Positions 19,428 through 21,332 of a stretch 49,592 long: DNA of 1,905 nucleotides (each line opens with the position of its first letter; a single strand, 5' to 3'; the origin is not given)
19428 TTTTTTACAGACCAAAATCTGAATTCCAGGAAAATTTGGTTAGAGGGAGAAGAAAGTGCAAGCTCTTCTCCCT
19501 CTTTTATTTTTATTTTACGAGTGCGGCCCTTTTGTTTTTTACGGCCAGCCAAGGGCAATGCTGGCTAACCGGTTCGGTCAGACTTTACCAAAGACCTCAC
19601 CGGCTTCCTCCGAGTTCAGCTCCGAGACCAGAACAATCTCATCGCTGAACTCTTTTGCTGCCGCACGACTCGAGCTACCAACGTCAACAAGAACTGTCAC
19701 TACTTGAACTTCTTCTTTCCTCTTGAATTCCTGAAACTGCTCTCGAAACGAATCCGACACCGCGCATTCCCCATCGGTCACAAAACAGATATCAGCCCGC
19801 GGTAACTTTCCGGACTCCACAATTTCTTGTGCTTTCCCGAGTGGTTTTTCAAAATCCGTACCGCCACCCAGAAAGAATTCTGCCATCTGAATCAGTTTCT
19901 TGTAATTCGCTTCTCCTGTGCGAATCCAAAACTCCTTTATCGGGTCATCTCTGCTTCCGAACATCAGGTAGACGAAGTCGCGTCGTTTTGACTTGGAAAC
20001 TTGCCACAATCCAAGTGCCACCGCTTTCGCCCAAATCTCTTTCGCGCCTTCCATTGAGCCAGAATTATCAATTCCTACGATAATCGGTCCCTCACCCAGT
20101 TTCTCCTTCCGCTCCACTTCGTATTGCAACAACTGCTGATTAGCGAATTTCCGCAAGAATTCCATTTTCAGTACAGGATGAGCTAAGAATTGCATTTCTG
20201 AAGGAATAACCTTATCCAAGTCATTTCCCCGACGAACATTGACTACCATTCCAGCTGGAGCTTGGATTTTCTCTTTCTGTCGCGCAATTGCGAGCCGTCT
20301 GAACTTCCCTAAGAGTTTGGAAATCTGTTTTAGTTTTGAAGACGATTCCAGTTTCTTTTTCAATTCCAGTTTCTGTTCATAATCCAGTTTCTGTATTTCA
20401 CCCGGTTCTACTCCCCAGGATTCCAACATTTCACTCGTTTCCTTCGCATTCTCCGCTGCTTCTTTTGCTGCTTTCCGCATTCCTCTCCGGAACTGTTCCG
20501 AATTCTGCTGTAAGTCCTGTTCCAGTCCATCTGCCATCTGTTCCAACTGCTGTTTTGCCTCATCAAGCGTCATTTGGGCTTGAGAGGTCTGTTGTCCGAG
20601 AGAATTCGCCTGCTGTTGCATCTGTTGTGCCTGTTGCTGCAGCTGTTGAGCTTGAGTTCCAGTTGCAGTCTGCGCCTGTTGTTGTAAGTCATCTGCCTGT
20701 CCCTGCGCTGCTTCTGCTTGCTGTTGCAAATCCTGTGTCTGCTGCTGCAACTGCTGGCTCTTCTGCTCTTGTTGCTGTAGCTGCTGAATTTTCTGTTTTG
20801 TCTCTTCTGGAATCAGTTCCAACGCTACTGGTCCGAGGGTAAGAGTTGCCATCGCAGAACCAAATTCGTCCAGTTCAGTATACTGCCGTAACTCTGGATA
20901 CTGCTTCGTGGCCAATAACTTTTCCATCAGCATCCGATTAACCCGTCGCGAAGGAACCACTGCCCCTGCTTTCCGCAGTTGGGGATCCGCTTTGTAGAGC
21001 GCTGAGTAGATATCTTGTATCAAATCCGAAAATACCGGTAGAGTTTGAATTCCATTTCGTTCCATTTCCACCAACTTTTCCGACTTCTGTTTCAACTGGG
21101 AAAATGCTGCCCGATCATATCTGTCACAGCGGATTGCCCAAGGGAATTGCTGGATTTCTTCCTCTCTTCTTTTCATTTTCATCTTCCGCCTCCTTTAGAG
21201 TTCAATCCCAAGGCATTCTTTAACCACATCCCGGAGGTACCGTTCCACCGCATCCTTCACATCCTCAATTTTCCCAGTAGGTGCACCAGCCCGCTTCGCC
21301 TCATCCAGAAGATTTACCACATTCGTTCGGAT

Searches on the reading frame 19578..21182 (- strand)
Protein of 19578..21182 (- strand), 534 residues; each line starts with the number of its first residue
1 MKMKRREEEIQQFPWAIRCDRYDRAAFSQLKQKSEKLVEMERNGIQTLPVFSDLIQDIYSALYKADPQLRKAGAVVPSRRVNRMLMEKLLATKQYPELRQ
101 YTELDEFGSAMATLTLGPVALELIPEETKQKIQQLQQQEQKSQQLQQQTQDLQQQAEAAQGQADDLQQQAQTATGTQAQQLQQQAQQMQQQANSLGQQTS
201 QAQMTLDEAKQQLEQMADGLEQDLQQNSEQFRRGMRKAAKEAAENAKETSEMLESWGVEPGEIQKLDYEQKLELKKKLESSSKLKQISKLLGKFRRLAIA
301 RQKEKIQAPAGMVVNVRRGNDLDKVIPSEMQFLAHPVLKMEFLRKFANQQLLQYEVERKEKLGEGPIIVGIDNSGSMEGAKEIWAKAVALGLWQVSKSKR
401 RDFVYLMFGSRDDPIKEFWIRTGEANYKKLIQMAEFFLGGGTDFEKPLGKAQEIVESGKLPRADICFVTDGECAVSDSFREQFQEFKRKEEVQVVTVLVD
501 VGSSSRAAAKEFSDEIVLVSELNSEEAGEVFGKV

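Call 4: search_protein_families(library=pfam, proteins=[window:19578-21182:-], max_evalue=0.01)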
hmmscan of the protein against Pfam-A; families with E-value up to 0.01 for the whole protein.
window:19578-21182:- (534 aa): 3 families
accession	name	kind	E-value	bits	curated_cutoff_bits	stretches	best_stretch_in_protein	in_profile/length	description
PF03153.18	TFIIA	-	0.0059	17.1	36.2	1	125-255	151-275/415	Transcription factor IIA, alpha/beta subunit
PF05762.20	VWA_CoxE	-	0.0065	16.4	26.4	0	363-479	55-168/222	VWA domain containing CoxE-like protein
PF05262.16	Borrelia_P83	-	0.0081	15.1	33.6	0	104-300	203-346/489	Borrelia P83/100 protein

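Call 5: search_protein_families(library=padloc, proteins=[window:19578-21182:-], max_evalue=0.01)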
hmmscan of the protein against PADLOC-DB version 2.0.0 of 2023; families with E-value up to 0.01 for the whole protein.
window:19578-21182:- (534 aa): 18 families
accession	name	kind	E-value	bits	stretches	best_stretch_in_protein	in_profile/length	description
PDLC00518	JetC1|JetC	-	2e-05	20.6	1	76-256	272-448/1112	DUF3584 domain; MukB-like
PDLC00551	JetC2|JetC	-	2e-05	20.6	1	126-302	289-458/1365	DUF3584 domain; MukB-like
PDLC00519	JetC1|JetC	-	3.4e-05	20.3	1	121-285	272-436/1097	DUF3584 domain; MukB-like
PDLC00553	JetC2|JetC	-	6.4e-05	19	1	126-272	295-422/1361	DUF3584 domain; MukB-like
PDLC00638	ZorA2|ZorA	-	0.00024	18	1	117-254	314-448/545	MotA/ExbB/TolQ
PDLC00647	ZorA3|ZorA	-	0.00026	17.6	1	130-254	361-563/780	MotA/ExbB/TolQ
PDLC00503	JetC1|JetC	-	0.00027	17.1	1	65-286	607-814/1146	DUF3584 domain; MukB-like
PDLC00648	ZorA3|ZorA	-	0.00028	17.7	1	129-254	369-493/692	MotA/ExbB/TolQ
PDLC00512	JetC1|JetC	-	0.00047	16.3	1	126-253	689-816/1123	DUF3584 domain; MukB-like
PDLC00511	JetC1|JetC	-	0.0011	14.9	1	105-254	680-831/1108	DUF3584 domain; MukB-like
PDLC00580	JetC3|JetC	-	0.002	14.4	1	126-296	270-433/1068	DUF3584 domain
PDLC00583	JetC3|JetC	-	0.0026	13.6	1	131-289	862-1024/1471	DUF3584 domain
PDLC00517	JetC1|JetC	-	0.0037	13.6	1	55-254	639-834/1119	DUF3584 domain; MukB-like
PDLC00513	JetC1|JetC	-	0.0047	13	1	127-253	686-812/1140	DUF3584 domain; MukB-like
PDLC00581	JetC3|JetC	-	0.0064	12.3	1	129-260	796-924/1473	DUF3584 domain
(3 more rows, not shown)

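Call 46: search_protein_families(library=phrogs, proteins=[window:19578-21182:-], max_evalue=0.01)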
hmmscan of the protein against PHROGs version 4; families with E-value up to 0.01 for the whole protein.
window:19578-21182:- (534 aa): 5 families
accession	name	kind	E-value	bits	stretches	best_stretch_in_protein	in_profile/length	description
phrog_24053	-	unknown function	2.4e-88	298.2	1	16-527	20-504/515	-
phrog_1775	-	head and packaging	7.5e-05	21.4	1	126-257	469-592/1609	minor head protein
phrog_1535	-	tail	0.00054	19.2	1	133-281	65-207/1152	tail length tape measure protein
phrog_19280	-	unknown function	0.0052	16.4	1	153-252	141-220/623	-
phrog_5218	-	unknown function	0.007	15.5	1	102-254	43-201/1599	-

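Call 47: search_protein_families(library=ncbifam, proteins=[window:19578-21182:-], max_evalue=0.01)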
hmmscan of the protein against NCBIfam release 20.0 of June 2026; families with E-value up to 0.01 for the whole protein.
window:19578-21182:- (534 aa): 5 families
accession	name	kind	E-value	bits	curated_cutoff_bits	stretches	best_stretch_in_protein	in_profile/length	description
NF008230.0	PRK10997.1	equivalog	4.4e-18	65.7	500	1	130-488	77-444/487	ATPase RavA stimulator ViaA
NF041035.1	Rad50_Halo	equivalog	1.1e-05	24.1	1000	1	126-248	328-447/883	DNA double-strand break repair ATPase Rad50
TIGR02680.1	TIGR02680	hypoth_equivalog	0.0023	15.8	462.85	1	128-251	285-407/1356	TIGR02680 family protein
TIGR02169.1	SMC_prok_A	equivalog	0.0061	14.3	729.4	1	129-285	241-396/1165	chromosome segregation protein SMC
NF045780.1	TrlF_fam_ATP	equivalog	0.0069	15.1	350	1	126-298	505-681/944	TrlF family AAA-like ATPase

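Call 49: search_dna_similar(query=window:19578-21182:-, collection=phages, mode=protein, max_rows=25)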
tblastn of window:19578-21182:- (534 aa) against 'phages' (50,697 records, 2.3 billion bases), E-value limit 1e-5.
Records with a match: 12; places in all: 12; records where one place covers at least 80% of the query: 0.
Best place of each record, by identity: <60% 12.
By first word of the organism name: Bacteriophage 3; Salmonella 3; Bacillus 2; Campylobacter 2; Moorella 1; Escherichia 1.
By host as written in the record: - 3; Bacillus thuringiensis 2; Homo sapiens 2; Campylobacter jejuni 2; Moorella thermoacetica DSM 103132 1; Escherichia coli O157:H7 ATCC 43895 1; Salmonella enterica subsp. enterica serovar Kentucky 1.
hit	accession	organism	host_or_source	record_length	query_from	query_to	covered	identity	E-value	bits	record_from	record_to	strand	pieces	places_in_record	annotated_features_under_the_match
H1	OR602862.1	Moorella phage MTATph1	Moorella thermoacetica DSM 103132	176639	17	517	62%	38.8%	1e-41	249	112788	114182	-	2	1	hypothetical protein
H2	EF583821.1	Bacillus phage 0305phi8-36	Bacillus thuringiensis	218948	1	534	68%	30.6%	7e-33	195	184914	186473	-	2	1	ORF063: putative metalloprotein chaperonin subunit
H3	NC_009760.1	Bacillus phage 0305phi8-36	Bacillus thuringiensis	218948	1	534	68%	30.6%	7e-33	195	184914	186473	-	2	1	ORF063: putative metalloprotein chaperonin subunit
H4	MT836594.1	Bacteriophage sp.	human fecal samples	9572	294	484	36%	34.2%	1e-25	117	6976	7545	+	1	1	record has no annotation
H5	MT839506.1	Bacteriophage sp.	human fecal samples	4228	298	472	33%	27.7%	3e-10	69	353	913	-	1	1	record has no annotation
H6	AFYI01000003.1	Salmonella enterica subsp. enterica serovar Infantis str. ...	Homo sapiens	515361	313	470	30%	27.0%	5e-7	59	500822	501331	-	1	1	putative protein ViaA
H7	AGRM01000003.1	Salmonella enterica subsp. houtenae str. ATCC BAA-1581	Homo sapiens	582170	313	470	30%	27.0%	6e-7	59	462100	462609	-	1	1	putative protein ViaA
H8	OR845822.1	Escherichia phage ECO95 1-6-1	Escherichia coli O157:H7 ATCC 43895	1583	313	470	30%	27.0%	4e-7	58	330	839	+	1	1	record has no annotation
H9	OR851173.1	Salmonella phage S.Kent 1-2-1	Salmonella enterica subsp. enterica ...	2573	313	470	30%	27.0%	5e-7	58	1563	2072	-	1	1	record has no annotation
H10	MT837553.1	Bacteriophage sp.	human fecal samples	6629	313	470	30%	26.6%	1e-6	57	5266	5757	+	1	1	record has no annotation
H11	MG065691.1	Campylobacter phage A11a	Campylobacter jejuni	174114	313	470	30%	26.4%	4e-6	56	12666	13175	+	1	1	record has no annotation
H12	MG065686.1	Campylobacter phage A18a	Campylobacter jejuni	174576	313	470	30%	26.4%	4e-6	56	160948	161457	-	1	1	record has no annotation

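Call 51: get_annotated_region(hit=H1, flank=7000)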
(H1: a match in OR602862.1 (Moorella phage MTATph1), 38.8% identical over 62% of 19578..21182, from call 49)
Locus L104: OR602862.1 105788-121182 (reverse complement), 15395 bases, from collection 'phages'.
description: Moorella phage MTATph1, complete genome.
organism: Moorella phage MTATph1 (NCBI taxid 3090776)
taxonomy: Viruses; Duplodnaviria; Heunggongvirae; Uroviricota; Caudoviricetes
host: Moorella thermoacetica DSM 103132; source: -; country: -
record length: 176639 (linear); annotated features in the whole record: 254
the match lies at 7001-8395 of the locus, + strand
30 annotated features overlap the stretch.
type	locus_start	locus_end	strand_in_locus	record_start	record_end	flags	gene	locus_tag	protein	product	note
CDS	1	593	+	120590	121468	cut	-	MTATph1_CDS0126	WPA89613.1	hypothetical protein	-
CDS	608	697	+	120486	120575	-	-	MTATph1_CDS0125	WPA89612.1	hypothetical protein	-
CDS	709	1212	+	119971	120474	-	-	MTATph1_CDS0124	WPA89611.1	hypothetical protein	-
CDS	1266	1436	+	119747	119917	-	-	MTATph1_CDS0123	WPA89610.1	hypothetical protein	-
CDS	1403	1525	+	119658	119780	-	-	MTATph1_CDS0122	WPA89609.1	hypothetical protein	-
CDS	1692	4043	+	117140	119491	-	-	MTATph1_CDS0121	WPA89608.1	ribonucleoside-diphosphate reductase large subunit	-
CDS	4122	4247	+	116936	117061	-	-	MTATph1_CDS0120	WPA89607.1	hypothetical protein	-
CDS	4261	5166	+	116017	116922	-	-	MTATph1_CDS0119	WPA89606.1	hypothetical protein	-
CDS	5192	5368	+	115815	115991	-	-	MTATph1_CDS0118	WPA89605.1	hypothetical protein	-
CDS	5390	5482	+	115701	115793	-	-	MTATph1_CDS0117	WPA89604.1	hypothetical protein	-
CDS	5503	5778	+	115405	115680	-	-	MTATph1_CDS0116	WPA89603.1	hypothetical protein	-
CDS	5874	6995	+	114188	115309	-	-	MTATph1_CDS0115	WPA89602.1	ATPase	-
CDS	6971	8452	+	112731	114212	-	-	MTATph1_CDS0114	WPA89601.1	hypothetical protein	-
CDS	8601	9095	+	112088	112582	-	-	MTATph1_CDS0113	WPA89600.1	antitoxin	antitoxin from toxin-antitoxin system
CDS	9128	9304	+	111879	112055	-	-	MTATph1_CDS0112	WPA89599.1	hypothetical protein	-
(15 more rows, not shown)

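Call 52: get_annotated_region(hit=H2, flank=7000)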
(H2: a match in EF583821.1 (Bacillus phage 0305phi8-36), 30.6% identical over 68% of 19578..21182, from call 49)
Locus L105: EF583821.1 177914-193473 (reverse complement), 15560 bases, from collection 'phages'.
description: Bacillus phage 0305phi8-36, complete genome.
organism: Bacillus phage 0305phi8-36 (NCBI taxid 458639)
taxonomy: Viruses; Duplodnaviria; Heunggongvirae; Uroviricota; Caudoviricetes
host: Bacillus thuringiensis; source: -; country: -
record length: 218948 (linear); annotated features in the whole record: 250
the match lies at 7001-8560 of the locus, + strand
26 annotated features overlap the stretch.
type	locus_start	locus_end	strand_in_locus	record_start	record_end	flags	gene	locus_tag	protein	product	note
CDS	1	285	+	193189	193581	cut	ORF073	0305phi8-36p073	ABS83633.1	hypothetical protein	gp73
CDS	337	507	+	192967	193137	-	ORF072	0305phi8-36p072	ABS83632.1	hypothetical protein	gp72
CDS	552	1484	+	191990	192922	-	ORF071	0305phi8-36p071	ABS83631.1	hypothetical protein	gp71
CDS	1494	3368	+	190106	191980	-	ORF070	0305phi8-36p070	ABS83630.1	RecQ helicase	gp70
CDS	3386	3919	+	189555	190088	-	ORF069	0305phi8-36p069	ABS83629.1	hypothetical protein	gp69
CDS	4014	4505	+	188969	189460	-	ORF068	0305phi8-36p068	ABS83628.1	hypothetical protein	gp68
CDS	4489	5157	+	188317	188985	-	ORF067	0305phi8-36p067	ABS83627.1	hypothetical protein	gp67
CDS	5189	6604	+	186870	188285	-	ORF066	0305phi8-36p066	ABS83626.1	MoxR-like ATPase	gp66; putative metalloprotein chaperonin subunit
CDS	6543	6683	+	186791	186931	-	ORF065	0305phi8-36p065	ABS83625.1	hypothetical protein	gp65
CDS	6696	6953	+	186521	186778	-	ORF064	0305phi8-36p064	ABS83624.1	hypothetical protein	gp64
CDS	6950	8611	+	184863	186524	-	ORF063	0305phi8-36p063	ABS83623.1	putative metalloprotein chaperonin subunit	gp63; contains Von Willebrand factor type A-like domain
CDS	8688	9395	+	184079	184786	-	ORF062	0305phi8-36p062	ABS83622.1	enterotoxin/peptidoglycan binding protein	gp62; cell-wall binding protein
CDS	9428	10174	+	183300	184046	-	ORF061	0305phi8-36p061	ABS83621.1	hypothetical protein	gp61; similar to BC1880 of bacteriophage phBC6A51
misc_feature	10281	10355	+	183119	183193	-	-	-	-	-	tRNA-like element detected by tRNAscan-SE: pseudo tRNA, Cove score-30.20, anticodon AAC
misc_feature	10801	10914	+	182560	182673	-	-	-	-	-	tRNA-like element detected by tRNAscan-SE: intron-containing Arg-tRNA, Cove score-22.40, anticodon-ACG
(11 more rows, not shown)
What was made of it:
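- The closest viral homologues of the MoxR-vWA pair are in large Firmicute phages (calls 49, 51, 52), where a chaperone or assembly role is equally possible. Full-length homologues, adjacent or nearly adjacent, occur in Moorella phage MTATph1 (39%) and Bacillus phage 0305phi8-36 gp63/gp66 (31%) (calls 49, 51, 52).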
